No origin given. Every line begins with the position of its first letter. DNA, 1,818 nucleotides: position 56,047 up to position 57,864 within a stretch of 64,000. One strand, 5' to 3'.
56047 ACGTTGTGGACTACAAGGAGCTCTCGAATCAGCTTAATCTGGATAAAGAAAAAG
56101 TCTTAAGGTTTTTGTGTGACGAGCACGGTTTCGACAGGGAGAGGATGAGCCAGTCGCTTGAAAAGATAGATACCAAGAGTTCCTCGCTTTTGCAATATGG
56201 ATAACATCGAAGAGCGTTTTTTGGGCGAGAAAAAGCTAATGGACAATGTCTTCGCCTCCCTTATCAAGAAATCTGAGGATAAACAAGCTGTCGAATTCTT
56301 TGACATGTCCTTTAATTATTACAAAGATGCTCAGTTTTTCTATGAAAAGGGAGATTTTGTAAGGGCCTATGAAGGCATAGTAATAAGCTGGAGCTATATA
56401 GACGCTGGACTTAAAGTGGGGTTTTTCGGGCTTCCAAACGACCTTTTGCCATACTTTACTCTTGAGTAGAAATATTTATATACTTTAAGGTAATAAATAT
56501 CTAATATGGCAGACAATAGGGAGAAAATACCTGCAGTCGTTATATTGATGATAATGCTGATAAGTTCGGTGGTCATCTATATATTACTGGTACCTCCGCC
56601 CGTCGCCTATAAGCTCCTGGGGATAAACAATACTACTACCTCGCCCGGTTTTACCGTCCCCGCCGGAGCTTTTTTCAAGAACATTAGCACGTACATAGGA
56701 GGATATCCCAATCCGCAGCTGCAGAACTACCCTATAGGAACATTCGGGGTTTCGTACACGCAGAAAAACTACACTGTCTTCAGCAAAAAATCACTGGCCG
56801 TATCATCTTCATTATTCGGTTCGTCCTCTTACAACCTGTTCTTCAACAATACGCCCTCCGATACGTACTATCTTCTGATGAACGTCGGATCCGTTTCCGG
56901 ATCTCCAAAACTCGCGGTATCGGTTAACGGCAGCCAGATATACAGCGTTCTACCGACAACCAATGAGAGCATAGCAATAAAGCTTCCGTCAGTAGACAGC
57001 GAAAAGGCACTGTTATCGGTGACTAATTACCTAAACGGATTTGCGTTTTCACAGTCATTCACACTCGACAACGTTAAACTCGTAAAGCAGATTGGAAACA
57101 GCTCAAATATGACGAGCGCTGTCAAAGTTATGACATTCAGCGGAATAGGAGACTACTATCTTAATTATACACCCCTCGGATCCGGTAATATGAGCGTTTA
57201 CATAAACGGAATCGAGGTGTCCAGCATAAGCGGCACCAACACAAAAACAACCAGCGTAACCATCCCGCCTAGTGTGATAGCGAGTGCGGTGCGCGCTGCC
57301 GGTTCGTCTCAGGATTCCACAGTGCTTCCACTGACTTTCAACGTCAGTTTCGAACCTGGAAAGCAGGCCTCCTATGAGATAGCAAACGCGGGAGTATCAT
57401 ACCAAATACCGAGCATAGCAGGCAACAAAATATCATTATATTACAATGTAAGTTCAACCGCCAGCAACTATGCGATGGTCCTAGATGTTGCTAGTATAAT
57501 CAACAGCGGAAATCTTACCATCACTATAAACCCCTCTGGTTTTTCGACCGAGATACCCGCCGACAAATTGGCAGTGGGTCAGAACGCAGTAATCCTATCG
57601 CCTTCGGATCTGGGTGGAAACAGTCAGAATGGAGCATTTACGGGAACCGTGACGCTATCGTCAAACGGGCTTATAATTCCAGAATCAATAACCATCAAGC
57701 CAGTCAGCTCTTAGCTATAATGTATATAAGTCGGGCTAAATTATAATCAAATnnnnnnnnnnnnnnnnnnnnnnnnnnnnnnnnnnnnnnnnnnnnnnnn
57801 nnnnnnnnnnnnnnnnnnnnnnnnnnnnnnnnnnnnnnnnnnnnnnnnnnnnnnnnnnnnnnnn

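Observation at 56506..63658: Five-gene block of pilin-signal, sequon-rich surface proteins beside an A24 prepilin peptidase, with no assembly ATPase or platform in sight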

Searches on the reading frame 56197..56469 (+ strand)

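Call 3: search_protein_families(library=pfam, proteins=[window:56197-56469:+], max_evalue=1)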
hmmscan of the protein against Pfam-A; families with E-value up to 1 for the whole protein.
window:56197-56469:+ (90 aa): 1 family
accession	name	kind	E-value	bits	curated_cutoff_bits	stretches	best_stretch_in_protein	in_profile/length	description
PF04010.18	DUF357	-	1.3e-08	35.1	29.4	1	28-77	24-73/73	Protein of unknown function (DUF357)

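Call 4: search_protein_families(library=ncbifam, proteins=[window:56197-56469:+], max_evalue=1)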
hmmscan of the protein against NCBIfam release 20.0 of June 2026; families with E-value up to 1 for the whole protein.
window:56197-56469:+ (90 aa): 0 families

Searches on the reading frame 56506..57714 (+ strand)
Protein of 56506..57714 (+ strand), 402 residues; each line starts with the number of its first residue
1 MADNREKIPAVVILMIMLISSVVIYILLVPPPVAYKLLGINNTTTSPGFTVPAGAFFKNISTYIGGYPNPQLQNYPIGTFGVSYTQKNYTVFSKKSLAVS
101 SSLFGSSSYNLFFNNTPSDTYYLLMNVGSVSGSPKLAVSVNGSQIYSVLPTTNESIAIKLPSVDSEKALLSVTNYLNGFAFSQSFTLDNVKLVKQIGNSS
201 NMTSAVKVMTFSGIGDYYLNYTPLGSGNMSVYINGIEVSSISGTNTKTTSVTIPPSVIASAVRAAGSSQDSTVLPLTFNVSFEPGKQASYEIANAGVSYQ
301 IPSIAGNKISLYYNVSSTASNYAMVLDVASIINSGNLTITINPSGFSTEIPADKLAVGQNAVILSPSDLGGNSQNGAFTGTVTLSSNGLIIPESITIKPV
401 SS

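Call 3: search_protein_families(library=pfam, proteins=[window:56506-57714:+], max_evalue=1)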
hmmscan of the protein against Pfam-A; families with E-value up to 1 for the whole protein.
window:56506-57714:+ (402 aa): 0 families

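Call 4: search_protein_families(library=ncbifam, proteins=[window:56506-57714:+], max_evalue=1)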
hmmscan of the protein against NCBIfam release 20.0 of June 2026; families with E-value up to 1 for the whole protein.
window:56506-57714:+ (402 aa): 1 family
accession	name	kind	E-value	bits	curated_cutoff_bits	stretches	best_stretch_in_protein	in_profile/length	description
NF046073.1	UpsA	equivalog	0.55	10.4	130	1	195-260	34-99/136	pilin subunit UpsA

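Call 60: search_solved_structures(query=A3, max_evalue=1)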
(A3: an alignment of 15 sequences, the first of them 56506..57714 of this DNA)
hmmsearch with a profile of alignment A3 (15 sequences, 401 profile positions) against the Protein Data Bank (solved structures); distinct sequences matched with E-value up to 1: 0.

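Call 72: find_homologous_proteins(query=A3, max_evalue=0.001)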
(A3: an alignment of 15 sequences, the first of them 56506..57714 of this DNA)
Query A3 (15 sequences) (402 aa, profile of the alignment): 34 proteins with E <= 0.001 among 8000 candidates.
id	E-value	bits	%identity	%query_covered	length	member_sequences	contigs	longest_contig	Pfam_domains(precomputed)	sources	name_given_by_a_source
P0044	2.4e-209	713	48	100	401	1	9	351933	-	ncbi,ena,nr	ncbi:MAG: hypothetical protein OH338_03070 [Candidatus Parvarchaeota archaeon]|nr:hypothetical prote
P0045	3.8e-209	713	47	100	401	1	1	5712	-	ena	-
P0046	3.8e-209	713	48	100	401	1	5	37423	-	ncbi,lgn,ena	-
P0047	1.1e-208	711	47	100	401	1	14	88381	-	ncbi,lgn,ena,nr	ncbi:MAG: hypothetical protein M1580_02310 [Candidatus Parvarchaeota archaeon]|nr:hypothetical prote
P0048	4.8e-208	709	48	100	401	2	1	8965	-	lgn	-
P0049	2.8e-207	707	48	100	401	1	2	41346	-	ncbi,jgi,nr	ncbi:hypothetical protein M1558_03050 [Candidatus Parvarchaeota archaeon]|nr:hypothetical protein [C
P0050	8.6e-207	705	49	100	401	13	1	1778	-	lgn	-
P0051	1.6e-206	704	48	100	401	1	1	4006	-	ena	-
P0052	9.5e-205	698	46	100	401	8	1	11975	-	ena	-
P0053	2.2e-203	694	48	100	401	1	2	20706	-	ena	-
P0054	6.5e-203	692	48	100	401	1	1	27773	-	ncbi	-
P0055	1.7e-202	691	48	100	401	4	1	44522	-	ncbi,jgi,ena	jgi:hypothetical protein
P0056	7.4e-202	689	47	100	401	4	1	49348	-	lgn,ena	-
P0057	6.1e-201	686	47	100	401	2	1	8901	-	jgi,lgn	-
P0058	1.2e-199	681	46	100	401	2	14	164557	-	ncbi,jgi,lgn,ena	jgi:hypothetical protein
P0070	2.9e-129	450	43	100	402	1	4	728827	-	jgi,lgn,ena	jgi:hypothetical protein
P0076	8.3e-109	382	38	100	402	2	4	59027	-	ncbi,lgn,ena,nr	ncbi:MAG: hypothetical protein M1433_02075 [Candidatus Parvarchaeota archaeon]|nr:hypothetical prote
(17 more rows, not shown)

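Call 82: find_encoding_contigs(protein=P0070, flank=10000, max_places=2)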
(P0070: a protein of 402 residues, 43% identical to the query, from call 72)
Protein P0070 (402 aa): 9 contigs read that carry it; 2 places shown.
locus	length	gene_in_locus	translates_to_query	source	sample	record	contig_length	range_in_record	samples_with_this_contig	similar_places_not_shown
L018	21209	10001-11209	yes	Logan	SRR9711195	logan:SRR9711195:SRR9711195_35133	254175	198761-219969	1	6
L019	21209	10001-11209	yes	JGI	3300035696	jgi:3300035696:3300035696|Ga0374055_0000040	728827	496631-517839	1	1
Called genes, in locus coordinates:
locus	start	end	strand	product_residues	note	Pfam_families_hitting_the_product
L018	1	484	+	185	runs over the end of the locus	-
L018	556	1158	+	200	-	-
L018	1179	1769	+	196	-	-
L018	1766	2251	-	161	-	PF02834:LigT_PEase, PF13563:2_5_RNA_ligase2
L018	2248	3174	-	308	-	PF01978:TrmB (weak), PF05124:S_layer_C (faint)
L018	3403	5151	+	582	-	PF13522:GATase_6, PF13537:GATase_7, PF01380:SIS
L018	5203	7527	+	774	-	PF03104:DNA_pol_B_exo1, PF00136:DNA_pol_B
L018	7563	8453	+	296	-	PF00557:Peptidase_M24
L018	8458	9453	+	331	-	PF00752:XPG_N, PF00867:XPG_I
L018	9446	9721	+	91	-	PF04010:DUF357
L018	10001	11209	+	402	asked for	-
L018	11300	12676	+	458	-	-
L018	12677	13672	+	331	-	-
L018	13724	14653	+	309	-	-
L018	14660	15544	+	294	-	-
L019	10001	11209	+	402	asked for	-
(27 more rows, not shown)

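Call 83: find_encoding_contigs(protein=P0076, flank=10000, max_places=2)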
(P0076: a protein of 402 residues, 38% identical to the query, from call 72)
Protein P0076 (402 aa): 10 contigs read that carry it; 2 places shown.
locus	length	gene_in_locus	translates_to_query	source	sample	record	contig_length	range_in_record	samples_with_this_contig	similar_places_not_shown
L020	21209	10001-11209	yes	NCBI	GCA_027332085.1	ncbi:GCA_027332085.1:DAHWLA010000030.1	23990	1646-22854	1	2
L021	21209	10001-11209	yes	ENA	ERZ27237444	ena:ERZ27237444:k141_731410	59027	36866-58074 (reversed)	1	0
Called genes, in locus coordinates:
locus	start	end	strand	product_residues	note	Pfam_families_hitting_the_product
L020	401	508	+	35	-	-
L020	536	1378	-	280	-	PF01478:Peptidase_A24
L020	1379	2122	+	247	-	PF00590:TP_methylase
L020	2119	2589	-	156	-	PF10469:AKAP7_NLS (weak), PF02834:LigT_PEase, PF13563:2_5_RNA_ligase2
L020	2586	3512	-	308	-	PF05124:S_layer_C (weak)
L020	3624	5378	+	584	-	PF13230:GATase_4 (weak), PF13522:GATase_6, PF13537:GATase_7, PF01380:SIS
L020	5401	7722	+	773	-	PF03104:DNA_pol_B_exo1, PF10108:DNA_pol_B_exo2 (weak), PF00136:DNA_pol_B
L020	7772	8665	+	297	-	PF00557:Peptidase_M24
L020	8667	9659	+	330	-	PF00752:XPG_N, PF00867:XPG_I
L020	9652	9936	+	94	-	PF04010:DUF357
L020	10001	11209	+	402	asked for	-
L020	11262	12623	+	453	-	-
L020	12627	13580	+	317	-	-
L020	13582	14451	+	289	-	-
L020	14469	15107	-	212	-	-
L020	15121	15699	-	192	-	-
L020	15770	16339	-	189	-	-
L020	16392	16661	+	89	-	-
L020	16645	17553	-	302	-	PF00899:ThiF, PF13241:NAD_binding_7 (weak)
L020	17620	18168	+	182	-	PF03876:SHS2_Rpb7-N, PF00575:S1 (weak)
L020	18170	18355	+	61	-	PF06093:Spt4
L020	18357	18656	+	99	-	PF01282:Ribosomal_S24e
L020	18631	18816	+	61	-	PF01599:Ribosomal_S27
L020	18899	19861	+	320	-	PF00814:TsaD, PF22521:HypF_C_2 (faint)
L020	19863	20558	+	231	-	PF02824:TGS (weak)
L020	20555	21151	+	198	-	PF01163:RIO1, PF06293:Kdo, PF00069:Pkinase, PF01636:APH (faint), PF07714:PK_Tyr_Ser-Thr (weak), PF19974:TCAD9 (weak)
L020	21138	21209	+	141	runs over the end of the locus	PF08069:Ribosomal_S13_N, PF00312:Ribosomal_S15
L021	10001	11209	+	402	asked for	-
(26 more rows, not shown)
